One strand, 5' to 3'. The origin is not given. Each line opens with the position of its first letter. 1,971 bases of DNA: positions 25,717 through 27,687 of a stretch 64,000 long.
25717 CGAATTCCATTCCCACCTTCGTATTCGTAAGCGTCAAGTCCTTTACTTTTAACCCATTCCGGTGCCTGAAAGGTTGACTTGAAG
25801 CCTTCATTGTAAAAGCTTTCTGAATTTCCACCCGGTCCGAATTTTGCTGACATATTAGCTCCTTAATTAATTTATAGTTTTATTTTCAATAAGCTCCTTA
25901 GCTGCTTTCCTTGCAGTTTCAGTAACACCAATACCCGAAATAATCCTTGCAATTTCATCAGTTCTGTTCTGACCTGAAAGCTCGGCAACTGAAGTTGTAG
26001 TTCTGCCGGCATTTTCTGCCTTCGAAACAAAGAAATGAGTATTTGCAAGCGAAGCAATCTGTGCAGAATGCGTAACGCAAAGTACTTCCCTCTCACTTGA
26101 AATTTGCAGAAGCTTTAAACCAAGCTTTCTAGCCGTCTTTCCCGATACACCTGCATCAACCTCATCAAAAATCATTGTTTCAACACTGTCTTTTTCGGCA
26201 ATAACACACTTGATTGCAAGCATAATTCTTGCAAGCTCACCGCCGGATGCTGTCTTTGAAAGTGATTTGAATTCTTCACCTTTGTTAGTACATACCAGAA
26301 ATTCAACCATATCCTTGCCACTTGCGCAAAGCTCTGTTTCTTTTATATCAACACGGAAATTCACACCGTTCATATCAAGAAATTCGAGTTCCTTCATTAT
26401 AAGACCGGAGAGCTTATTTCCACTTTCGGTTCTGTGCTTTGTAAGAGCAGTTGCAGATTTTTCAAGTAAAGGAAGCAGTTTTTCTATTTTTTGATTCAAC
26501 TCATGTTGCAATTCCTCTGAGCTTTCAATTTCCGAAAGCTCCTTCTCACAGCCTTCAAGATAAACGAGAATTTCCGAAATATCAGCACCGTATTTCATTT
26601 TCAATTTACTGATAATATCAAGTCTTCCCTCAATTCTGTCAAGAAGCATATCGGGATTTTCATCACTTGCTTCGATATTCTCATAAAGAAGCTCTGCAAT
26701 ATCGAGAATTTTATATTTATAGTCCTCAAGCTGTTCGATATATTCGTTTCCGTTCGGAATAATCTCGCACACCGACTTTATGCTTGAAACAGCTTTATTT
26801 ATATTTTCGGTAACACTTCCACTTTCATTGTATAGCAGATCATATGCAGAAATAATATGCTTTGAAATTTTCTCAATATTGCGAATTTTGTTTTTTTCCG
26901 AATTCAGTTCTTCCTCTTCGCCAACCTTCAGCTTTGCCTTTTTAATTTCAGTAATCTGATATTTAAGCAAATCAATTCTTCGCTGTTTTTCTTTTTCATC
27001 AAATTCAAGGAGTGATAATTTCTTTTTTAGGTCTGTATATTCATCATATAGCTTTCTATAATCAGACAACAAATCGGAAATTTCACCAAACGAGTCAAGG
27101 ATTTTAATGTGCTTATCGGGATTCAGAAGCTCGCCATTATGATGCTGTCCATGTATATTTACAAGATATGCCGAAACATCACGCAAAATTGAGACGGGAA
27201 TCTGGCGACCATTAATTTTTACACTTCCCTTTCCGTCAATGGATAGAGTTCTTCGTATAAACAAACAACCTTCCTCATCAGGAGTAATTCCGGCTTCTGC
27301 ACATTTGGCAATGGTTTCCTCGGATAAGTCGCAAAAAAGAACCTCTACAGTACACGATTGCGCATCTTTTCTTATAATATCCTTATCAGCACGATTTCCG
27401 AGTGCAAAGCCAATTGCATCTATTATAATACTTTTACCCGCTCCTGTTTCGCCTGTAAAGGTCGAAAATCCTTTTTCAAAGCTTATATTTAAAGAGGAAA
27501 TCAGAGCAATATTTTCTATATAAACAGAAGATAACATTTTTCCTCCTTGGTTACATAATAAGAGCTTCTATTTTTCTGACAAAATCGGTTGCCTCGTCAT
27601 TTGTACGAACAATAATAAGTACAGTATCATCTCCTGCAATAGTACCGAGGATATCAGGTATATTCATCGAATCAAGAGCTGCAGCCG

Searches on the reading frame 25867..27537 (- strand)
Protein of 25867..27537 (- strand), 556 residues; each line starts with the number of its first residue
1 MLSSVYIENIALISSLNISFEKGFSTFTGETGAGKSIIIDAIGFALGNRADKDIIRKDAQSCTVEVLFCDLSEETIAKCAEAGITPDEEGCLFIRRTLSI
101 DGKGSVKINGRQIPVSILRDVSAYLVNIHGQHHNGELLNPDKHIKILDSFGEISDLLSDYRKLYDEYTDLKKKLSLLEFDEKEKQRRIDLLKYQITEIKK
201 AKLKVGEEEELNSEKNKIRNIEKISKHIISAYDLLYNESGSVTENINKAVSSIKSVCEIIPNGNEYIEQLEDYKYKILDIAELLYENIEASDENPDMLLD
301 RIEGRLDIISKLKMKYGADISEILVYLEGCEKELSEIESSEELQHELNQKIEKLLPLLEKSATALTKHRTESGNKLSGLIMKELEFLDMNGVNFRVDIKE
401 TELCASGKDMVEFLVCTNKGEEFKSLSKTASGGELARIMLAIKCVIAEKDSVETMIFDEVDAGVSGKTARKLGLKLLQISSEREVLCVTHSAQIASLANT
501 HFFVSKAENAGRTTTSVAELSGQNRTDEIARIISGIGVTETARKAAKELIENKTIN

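Call 104: search_protein_families(library=pfam, proteins=[window:25867-27537:-], max_evalue=0.00001)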
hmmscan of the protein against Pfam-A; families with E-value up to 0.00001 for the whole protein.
window:25867-27537:- (556 aa): 2 families
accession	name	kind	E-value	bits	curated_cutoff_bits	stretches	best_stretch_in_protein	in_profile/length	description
PF02463.25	SMC_N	-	6.8e-17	62.1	40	1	5-509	5-216/220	RecF/RecN/SMC N terminal domain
PF13476.12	AAA_23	-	5e-12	47.3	27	1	4-200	1-198/201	AAA domain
